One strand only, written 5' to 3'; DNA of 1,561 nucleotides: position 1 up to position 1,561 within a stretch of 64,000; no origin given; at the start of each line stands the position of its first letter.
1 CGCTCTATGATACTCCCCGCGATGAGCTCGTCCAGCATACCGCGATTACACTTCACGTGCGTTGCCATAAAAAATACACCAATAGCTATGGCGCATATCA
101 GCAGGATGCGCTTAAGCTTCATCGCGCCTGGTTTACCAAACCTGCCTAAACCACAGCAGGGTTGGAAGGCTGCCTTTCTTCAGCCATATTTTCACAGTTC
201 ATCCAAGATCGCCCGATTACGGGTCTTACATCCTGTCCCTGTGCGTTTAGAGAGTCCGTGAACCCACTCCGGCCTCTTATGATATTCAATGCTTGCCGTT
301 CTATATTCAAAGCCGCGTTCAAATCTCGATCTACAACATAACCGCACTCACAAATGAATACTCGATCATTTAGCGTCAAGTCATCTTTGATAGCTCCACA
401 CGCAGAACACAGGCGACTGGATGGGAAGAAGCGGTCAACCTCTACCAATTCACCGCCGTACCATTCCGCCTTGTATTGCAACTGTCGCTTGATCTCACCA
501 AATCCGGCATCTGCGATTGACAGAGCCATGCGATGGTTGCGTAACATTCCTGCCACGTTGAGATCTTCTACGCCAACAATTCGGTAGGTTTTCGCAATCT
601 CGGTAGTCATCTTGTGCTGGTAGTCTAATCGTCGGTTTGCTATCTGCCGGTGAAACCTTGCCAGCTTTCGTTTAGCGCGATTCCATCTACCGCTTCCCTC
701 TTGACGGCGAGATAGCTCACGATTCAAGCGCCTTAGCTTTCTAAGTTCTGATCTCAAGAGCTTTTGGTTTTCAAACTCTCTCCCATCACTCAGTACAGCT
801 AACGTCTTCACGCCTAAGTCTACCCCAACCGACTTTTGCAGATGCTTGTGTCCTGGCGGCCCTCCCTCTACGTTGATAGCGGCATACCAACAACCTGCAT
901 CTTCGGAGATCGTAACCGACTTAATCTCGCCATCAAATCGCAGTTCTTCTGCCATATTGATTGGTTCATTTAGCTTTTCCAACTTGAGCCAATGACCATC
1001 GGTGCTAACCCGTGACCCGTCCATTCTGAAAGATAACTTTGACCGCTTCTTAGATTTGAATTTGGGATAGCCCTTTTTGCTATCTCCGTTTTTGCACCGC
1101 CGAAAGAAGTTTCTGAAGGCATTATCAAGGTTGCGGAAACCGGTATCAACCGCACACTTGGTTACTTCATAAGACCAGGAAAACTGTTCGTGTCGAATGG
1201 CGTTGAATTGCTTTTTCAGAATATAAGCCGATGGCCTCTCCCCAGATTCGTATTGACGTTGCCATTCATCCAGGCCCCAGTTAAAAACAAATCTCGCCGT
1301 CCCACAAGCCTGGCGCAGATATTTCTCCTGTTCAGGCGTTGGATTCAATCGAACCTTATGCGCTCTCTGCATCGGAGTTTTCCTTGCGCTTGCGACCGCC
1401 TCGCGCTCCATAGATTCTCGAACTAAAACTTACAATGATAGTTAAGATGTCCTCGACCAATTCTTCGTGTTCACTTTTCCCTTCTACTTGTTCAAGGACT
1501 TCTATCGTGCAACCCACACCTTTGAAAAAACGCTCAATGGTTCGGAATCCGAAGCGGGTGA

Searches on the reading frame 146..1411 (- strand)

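Call 50: search_protein_families(library=phrogs, proteins=[window:146-1411:-], max_evalue=0.001)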
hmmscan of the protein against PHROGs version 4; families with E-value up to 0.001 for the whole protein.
window:146-1411:- (421 aa): 6 families
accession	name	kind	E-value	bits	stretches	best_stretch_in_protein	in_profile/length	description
phrog_506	-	integration and excision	2.1e-122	410.1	1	12-378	4-368/403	transposase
phrog_12300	-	integration and excision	8.7e-65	219.7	1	134-374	9-241/286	transposase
phrog_13964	-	integration and excision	7.9e-50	170.6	1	14-254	1-237/237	transposase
phrog_17087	-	unknown function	9.3e-35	120.9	1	245-377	2-135/141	-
phrog_25073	-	unknown function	1.1e-05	26.5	1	16-121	5-106/114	-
phrog_16792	-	unknown function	3.8e-05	25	1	249-371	36-154/180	-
